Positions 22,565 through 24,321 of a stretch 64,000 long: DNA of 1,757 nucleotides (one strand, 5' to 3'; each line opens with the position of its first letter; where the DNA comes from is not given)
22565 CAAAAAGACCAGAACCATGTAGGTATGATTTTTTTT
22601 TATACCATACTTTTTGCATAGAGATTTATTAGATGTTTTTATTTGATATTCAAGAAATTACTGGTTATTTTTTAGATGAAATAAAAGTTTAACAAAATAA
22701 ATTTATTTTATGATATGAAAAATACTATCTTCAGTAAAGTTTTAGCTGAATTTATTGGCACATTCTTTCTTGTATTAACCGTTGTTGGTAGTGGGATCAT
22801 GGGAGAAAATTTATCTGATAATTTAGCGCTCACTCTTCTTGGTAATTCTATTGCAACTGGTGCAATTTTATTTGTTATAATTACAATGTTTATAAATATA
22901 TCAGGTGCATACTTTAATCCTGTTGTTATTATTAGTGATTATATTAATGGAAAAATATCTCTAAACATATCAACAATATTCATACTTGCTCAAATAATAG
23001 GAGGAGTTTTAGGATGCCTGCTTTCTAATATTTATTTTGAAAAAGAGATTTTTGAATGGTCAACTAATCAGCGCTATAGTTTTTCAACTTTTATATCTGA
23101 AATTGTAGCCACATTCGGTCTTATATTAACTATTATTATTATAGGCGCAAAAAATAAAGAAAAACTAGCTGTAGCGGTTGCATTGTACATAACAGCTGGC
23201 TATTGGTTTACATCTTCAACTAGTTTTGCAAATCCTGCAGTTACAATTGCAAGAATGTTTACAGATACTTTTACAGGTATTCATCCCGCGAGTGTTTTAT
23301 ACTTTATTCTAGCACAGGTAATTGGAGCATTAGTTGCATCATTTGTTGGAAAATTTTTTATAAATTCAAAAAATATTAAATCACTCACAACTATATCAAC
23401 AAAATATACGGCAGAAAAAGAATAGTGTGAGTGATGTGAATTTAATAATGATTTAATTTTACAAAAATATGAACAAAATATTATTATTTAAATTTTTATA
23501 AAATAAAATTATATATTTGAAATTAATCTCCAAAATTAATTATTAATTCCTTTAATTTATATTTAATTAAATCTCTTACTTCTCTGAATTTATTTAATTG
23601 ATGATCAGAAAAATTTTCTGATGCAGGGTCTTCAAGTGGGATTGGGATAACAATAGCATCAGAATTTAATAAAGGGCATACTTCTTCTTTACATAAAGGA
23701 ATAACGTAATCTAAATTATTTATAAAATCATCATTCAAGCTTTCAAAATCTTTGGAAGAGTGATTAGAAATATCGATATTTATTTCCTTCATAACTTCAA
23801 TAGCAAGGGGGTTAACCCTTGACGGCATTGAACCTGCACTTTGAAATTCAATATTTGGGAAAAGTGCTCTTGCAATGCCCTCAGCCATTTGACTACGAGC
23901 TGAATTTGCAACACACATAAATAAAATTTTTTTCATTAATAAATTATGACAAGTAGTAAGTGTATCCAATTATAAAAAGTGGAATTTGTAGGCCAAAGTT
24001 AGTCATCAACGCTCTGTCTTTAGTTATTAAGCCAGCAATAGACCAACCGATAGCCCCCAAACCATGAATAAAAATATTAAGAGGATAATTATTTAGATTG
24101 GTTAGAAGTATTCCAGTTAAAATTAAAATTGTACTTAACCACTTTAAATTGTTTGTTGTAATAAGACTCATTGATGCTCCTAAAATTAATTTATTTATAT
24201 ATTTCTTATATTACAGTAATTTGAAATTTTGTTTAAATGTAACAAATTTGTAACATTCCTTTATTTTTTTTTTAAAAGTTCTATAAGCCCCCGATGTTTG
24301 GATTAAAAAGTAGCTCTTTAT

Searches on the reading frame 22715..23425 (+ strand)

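Call 3: search_protein_families(library=pfam, proteins=[window:22715-23425:+], max_evalue=0.01)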
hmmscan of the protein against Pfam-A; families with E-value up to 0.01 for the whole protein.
window:22715-23425:+ (236 aa): 1 family
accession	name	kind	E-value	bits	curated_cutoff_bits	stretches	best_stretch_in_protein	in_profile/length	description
PF00230.25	MIP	-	4.2e-29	102.4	25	2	5-148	7-155/222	Major intrinsic protein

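Call 4: search_protein_families(library=ncbifam, proteins=[window:22715-23425:+], max_evalue=0.01)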
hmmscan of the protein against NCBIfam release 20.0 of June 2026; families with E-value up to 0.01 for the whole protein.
window:22715-23425:+ (236 aa): 4 families
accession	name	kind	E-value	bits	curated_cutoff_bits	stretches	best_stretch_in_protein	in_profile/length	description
TIGR00861.1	MIP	subfamily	2.3e-23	83.2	171.25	2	11-159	1-166/224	MIP family channel protein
NF003838.0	PRK05420.1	equivalog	1.8e-16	60.4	256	2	6-149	2-156/231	aquaporin Z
NF043012.1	LacAcidTportLarD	equivalog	2e-05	24.1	390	1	7-159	2-169/237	D/L-lactic acid transporter LarD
NF045553.1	AquGlycerPorinGla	equivalog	0.00038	19.8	400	1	2-108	2-109/290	aquaglyceroporin Gla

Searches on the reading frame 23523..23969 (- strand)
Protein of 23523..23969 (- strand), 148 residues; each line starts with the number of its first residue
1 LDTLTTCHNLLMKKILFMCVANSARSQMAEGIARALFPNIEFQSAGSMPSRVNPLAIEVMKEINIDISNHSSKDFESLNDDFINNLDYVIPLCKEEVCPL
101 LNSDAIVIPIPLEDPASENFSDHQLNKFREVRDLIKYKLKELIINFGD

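Call 3: search_protein_families(library=pfam, proteins=[window:23523-23969:-], max_evalue=0.01)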
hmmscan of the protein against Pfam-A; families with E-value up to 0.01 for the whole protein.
window:23523-23969:- (148 aa): 1 family
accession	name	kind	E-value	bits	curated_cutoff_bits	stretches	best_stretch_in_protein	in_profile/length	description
PF01451.26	LMWPc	-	1.8e-15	57.8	23.2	1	15-142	1-143/144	Low molecular weight phosphotyrosine protein phosphatase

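Call 4: search_protein_families(library=ncbifam, proteins=[window:23523-23969:-], max_evalue=0.01)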
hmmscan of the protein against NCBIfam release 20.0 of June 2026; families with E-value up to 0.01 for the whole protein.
window:23523-23969:- (148 aa): 4 families
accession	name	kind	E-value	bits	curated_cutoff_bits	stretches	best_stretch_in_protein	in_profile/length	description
TIGR02691.1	arsC_pI258_fam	equivalog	1.9e-27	96.1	174.3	1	15-142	1-129/129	arsenate reductase (thioredoxin)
NF010053.0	PRK13530.1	subfamily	6e-24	84.9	215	1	13-142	4-128/133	arsenate reductase (thioredoxin)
TIGR02689.1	ars_reduc_gluta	equivalog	1.8e-23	83.1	157.6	1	13-143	1-126/126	arsenate reductase, glutathione/glutaredoxin type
NF007520.0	PRK10126.1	equivalog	6.2e-05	23.5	243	1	12-94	2-84/147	low molecular weight protein-tyrosine-phosphatase Wzb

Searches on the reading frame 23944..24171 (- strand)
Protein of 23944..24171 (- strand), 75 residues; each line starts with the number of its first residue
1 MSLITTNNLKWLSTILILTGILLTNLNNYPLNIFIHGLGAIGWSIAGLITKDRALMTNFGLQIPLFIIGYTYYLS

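Call 31: search_protein_families(library=pfam, proteins=[window:23944-24171:-], max_evalue=0.01)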
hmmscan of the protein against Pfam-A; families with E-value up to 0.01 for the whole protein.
window:23944-24171:- (75 aa): 1 family
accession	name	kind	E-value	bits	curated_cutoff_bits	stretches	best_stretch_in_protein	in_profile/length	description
PF20189.3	DUF6552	-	1.2e-09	38.8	27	1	9-70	14-75/78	Family of unknown function (DUF6552)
